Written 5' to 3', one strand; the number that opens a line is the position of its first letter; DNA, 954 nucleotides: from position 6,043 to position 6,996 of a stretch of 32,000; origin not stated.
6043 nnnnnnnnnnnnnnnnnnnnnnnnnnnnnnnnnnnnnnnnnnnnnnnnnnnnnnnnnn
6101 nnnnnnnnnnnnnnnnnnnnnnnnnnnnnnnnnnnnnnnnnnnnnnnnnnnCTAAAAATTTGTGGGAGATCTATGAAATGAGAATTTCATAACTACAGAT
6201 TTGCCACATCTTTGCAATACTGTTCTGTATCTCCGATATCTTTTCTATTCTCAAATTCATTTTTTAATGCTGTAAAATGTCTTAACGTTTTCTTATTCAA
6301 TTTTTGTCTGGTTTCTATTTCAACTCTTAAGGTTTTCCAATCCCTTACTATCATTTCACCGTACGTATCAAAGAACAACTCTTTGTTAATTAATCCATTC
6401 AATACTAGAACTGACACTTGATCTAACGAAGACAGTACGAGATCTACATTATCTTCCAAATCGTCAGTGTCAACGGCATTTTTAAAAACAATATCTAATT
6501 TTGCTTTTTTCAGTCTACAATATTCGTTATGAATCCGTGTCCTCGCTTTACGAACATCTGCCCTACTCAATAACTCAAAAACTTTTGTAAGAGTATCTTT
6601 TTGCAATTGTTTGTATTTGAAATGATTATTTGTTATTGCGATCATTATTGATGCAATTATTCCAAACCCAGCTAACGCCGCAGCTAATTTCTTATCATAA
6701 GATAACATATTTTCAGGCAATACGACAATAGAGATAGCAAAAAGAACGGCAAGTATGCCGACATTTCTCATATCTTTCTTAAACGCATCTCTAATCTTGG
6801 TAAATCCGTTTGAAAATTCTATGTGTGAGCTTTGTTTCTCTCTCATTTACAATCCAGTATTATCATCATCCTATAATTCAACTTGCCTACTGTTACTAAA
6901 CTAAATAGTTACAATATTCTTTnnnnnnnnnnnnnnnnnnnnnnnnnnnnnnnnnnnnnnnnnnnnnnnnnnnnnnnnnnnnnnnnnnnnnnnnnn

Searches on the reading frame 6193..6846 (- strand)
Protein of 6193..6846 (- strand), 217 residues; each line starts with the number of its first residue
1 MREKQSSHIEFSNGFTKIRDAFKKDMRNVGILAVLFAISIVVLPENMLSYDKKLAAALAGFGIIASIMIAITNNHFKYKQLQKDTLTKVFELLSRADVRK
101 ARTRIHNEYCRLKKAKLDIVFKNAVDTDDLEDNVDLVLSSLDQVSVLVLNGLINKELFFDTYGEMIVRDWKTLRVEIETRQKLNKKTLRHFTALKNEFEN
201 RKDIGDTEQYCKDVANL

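Call 8: search_protein_families(library=pfam, proteins=[window:6193-6846:-], max_evalue=0.01)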
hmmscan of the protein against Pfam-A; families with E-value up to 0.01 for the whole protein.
window:6193-6846:- (217 aa): 2 families
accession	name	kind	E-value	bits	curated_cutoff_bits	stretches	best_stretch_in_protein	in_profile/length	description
PF15956.11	DUF4760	-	5.5e-12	46.5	25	1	61-196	6-139/141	Domain of unknown function (DUF4760)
PF07244.20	POTRA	-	0.0064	17.6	21.3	1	69-138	6-74/79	Surface antigen variable number repeat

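Call 9: search_protein_families(library=padloc, proteins=[window:6193-6846:-], max_evalue=0.1)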
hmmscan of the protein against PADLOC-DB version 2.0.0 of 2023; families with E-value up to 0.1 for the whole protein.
window:6193-6846:- (217 aa): 0 families

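Call 10: search_protein_families(library=ncbifam, proteins=[window:6193-6846:-], max_evalue=0.1)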
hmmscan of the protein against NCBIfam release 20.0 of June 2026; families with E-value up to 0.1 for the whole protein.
window:6193-6846:- (217 aa): 1 family
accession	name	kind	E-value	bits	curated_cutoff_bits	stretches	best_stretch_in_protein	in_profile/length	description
NF043064.1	MMSYN1_0877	equivalog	0.019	14.7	170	1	5-42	6-43/212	ECF transporter S component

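Call 54: search_protein_families(library=phrogs, proteins=[window:6196-6846:-], max_evalue=0.01)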
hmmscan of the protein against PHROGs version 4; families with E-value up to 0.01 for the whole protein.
window:6196-6846:- (217 aa): 0 families

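Call 70: search_dna_similar(query=window:6196-6846:-, collection=plasmids, mode=protein, max_evalue=0.01)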
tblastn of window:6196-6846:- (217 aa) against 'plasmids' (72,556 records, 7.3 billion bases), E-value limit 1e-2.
No match.
